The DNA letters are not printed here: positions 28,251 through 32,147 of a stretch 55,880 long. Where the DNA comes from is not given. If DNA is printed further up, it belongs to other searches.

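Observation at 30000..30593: Complete histidine-phosphatase (PGM/SixA/CobC superfamily) domain inserted in frame inside isoleucyl-tRNA synthetase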

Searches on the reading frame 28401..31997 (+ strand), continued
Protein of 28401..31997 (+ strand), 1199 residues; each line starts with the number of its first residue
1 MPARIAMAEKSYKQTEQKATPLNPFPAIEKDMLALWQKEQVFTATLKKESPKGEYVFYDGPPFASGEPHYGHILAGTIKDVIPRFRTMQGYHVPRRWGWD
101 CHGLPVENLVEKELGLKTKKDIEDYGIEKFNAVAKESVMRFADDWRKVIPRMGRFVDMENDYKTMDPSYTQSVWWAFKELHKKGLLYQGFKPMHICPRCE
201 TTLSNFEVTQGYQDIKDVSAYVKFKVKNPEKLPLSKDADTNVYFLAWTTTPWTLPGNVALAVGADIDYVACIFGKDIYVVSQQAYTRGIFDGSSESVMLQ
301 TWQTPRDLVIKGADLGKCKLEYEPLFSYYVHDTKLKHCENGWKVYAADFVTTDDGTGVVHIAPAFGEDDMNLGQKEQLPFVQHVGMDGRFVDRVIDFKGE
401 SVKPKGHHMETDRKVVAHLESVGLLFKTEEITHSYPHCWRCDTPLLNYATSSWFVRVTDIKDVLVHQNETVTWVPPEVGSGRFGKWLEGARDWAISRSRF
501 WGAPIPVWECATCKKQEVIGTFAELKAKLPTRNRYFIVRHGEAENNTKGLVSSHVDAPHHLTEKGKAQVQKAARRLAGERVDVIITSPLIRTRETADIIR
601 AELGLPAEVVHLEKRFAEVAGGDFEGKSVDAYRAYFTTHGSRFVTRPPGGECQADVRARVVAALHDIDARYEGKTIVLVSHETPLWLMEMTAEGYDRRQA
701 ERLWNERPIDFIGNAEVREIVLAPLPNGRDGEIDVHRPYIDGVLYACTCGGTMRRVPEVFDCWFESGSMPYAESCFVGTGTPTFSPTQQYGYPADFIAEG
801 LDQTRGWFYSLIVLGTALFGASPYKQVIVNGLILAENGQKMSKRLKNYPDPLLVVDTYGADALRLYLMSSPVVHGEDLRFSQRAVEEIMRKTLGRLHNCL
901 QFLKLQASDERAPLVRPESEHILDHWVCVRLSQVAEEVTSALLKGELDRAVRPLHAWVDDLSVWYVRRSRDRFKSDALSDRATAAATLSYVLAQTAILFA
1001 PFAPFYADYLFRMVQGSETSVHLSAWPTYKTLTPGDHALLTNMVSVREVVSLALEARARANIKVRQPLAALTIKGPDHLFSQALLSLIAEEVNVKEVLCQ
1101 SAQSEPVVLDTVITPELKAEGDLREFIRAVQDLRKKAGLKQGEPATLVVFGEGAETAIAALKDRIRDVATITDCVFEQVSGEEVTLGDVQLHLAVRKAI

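Call 11: search_solved_structures(query=window:28401-31997:+, max_evalue=1e-20, show_alignments=2)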
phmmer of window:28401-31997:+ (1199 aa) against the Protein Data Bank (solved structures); distinct sequences matched with E-value up to 1e-20: 30.
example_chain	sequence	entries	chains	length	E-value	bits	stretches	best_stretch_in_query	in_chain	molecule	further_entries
1ile_A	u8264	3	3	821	4.1e-206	690.4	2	24-529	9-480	ISOLEUCYL-TRNA SYNTHETASE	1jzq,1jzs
8wnd_A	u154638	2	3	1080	2.3e-199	668.1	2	24-533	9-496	isoleucine--tRNA ligase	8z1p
8c8u_A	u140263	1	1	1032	4.1e-199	667.2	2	33-525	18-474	Isoleucine--tRNA ligase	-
8c8v_A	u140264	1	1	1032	2e-198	664.9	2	33-525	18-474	Isoleucine--tRNA ligase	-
8c9d_A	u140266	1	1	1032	6.4e-197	659.9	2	33-525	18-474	Isoleucine--tRNA ligase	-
7d5c_A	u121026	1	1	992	7e-196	656.5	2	24-533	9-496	Isoleucine--tRNA ligase, cytoplasmic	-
9wqs_A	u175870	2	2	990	7e-196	656.5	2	24-533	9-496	Isoleucine--tRNA ligase, cytoplasmic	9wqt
8c8w_A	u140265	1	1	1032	7.5e-196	656.4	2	33-525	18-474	Isoleucine--tRNA ligase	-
9w01_B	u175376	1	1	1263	3e-193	647.8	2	24-526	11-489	Isoleucine--tRNA ligase, cytoplasmic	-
6ldk_A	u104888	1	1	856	1.5e-188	632.2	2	24-526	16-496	Isoleucine--tRNA ligase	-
8c9e_A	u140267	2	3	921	1.1e-90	308.1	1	25-510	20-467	Isoleucine--tRNA ligase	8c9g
1ffy_A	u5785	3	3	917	6.8e-89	302.1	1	26-510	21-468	ISOLEUCYL-TRNA SYNTHETASE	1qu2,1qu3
8c9f_A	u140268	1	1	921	3.3e-88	299.9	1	25-510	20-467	Isoleucine--tRNA ligase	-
8wnf_A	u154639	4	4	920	7.4e-82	278.8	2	31-271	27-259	Isoleucine--tRNA ligase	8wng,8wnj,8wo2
8wni_A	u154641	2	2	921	7.4e-82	278.8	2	31-271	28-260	Isoleucine--tRNA ligase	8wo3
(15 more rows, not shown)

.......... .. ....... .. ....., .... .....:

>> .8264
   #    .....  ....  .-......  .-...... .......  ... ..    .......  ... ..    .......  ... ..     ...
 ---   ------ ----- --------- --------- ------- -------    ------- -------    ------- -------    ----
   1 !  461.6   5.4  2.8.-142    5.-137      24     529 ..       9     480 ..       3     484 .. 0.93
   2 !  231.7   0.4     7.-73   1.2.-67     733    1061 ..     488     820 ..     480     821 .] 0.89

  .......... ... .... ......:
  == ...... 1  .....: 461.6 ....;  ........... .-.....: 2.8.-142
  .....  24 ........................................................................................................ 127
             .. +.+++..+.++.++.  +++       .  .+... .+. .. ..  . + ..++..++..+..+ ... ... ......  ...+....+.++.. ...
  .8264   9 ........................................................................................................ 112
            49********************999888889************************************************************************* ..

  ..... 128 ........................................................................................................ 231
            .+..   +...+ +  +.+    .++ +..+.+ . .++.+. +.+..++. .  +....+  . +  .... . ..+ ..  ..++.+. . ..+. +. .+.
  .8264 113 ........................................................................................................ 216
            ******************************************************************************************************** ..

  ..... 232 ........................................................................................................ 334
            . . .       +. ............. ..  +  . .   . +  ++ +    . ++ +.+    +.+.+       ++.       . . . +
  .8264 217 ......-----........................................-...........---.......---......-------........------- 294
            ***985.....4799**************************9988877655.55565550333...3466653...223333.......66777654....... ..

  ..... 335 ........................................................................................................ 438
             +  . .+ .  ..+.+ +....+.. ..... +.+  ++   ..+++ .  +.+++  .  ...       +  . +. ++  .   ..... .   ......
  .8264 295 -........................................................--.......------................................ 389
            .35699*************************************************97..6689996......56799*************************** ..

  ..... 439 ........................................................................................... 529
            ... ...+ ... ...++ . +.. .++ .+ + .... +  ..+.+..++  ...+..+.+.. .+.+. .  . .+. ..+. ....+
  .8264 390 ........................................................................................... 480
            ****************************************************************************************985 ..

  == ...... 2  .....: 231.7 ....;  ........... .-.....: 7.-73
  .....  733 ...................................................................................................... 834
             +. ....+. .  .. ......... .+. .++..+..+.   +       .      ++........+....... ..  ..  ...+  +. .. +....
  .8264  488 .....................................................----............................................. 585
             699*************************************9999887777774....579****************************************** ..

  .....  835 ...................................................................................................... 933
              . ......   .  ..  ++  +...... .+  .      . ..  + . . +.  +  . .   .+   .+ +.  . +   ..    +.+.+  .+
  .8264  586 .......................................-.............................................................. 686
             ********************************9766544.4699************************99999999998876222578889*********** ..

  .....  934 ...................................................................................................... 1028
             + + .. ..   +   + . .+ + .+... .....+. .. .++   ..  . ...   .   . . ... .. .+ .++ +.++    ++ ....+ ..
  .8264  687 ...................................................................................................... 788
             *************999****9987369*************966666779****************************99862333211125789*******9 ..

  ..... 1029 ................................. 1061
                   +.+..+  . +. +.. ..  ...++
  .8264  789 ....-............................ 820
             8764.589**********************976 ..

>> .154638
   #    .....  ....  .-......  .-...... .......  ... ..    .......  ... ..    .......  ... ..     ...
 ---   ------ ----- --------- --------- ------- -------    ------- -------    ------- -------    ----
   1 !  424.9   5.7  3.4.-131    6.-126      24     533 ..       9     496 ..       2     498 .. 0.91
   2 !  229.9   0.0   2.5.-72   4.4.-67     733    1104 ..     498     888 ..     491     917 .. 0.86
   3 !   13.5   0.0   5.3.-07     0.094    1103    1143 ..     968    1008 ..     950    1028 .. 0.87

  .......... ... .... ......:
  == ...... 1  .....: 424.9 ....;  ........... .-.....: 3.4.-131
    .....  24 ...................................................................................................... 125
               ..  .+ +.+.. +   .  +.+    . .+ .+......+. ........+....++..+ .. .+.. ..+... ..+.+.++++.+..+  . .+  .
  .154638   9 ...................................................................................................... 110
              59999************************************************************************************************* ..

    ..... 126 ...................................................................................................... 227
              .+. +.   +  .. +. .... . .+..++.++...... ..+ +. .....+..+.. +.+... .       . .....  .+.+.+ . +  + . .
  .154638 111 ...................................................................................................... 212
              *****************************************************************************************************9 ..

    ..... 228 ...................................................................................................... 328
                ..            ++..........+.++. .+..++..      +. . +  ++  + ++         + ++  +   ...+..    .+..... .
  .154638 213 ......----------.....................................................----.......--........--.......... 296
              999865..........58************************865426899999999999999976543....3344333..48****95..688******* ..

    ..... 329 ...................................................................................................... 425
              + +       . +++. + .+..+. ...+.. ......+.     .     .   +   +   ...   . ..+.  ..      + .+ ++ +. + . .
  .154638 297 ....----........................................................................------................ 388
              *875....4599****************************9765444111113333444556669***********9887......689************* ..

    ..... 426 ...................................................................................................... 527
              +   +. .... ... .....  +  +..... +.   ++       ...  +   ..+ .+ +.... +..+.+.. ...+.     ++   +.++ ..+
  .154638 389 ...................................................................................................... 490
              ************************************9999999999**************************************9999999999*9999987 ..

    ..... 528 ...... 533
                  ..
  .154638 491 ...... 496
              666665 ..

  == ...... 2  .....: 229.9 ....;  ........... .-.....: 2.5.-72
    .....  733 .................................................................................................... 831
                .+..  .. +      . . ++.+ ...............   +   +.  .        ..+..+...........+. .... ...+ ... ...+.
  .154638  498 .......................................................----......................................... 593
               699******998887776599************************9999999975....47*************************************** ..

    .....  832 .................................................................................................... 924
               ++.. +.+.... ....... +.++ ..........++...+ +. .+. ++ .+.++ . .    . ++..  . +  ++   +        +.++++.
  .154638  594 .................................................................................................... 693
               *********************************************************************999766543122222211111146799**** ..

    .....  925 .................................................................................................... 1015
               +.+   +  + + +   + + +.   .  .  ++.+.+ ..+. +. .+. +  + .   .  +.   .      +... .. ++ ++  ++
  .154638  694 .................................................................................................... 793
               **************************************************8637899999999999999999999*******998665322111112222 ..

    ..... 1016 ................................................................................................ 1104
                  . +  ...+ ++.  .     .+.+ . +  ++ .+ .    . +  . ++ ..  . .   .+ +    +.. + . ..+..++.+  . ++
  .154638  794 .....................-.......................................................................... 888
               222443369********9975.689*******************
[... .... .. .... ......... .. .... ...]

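Call 45: predict_structure(alignment_id=A2)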
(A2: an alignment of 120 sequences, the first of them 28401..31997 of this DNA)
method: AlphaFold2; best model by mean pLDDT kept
length: 1199 residues; sequences in the alignment: 120
mean_pLDDT: 91.0   pTM: 0.84
mean pLDDT of the five models: 91.0, 89.8, 89.6, 89.4, 89.1
residues with pLDDT >= 90: 912; 70-90: 245; 50-70: 21; < 50: 21
segments of 3 or more residues with pLDDT < 50: 1-19
pLDDT, mean of each block of 10 residues (from residue 1): 35 44 88 94 91 92 86 93 96 92 81 85 92 90 92 90 92 97 94 83 75 92 95 80 95 97 94 90 90 55 67 90 96 92 96 92 92 93 92 95 92 97 95 89 88 94 98 96 94 89 95 95 93 94 95 93 98 94 97 98 96 96 94 91 94 95 93 96 95 91 82 95 90 92 94 94 92 93 91 94 90 97 96 91 87 96 98 95 96 97 86 85 96 96 97 97 94 89 94 97 97 89 88 94 96 96 94 91 94 95 93 93 91 89 88 88 85 90 89 90
secondary structure, 60 per line:
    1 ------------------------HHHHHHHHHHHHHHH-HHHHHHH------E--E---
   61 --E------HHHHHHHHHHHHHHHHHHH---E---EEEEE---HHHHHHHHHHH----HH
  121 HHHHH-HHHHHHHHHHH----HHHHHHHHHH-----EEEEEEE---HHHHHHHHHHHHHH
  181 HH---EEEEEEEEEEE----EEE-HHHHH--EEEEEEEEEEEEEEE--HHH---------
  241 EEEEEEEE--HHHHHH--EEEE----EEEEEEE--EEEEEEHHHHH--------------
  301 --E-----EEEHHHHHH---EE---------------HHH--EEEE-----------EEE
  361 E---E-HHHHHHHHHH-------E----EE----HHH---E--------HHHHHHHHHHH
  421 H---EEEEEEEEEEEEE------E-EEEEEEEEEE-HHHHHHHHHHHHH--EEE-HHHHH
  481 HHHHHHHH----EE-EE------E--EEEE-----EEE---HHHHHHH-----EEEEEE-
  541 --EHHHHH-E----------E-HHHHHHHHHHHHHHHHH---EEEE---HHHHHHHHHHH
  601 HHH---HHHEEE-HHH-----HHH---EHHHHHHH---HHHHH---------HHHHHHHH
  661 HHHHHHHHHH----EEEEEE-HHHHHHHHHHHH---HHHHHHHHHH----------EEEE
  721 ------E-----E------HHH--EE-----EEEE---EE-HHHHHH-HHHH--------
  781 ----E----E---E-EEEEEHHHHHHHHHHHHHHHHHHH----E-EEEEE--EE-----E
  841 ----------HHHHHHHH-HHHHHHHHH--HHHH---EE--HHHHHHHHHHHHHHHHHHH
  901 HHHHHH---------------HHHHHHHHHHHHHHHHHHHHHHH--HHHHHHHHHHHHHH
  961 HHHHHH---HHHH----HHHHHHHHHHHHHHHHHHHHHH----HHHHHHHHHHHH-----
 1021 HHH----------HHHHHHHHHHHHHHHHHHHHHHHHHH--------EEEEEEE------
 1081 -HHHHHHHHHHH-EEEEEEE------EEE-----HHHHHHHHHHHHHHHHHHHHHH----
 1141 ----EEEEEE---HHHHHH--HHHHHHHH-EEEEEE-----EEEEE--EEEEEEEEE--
elements in order (helices of 4 or more, strands of 3 or more residues): H25-39 H41-47 H70-88 E96-100 H104-114 H119-125 H127-137 H142-151 E157-163 H167-182 E186-196 E201-203 H205-209 E212-226 E241-248 H251-256 E259-262 E267-273 E276-281 H282-286 E309-311 H312-317 E343-346 E358-361 H367-376 H410-421 E425-437 E446-455 H457-469 E472-474 H476-488 E507-510 E516-518 H522-528 E534-539 H544-548 H563-579 E583-586 H590-603 E610-612 H629-635 H639-643 H653-670 E675-680 H682-693 H697-706 E717-720 E752-755 H762-767 H769-772 E796-800 H801-819 E826-830 H851-858 H860-868 H871-874 H882-906 H922-944 H947-966 H970-973 H978-999 H1004-1015 H1034-1059 E1068-1074 H1082-1092 E1094-1100 E1107-1109 H1115-1136 E1145-1150 H1154-1159 H1162-1169 E1171-1176 E1182-1186 E1189-1197

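Call 47: search_protein_families(library=padloc, proteins=[window:28401-31997:+], max_evalue=0.01)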
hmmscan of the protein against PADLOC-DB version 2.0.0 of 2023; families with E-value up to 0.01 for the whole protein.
window:28401-31997:+ (1199 aa): 0 families
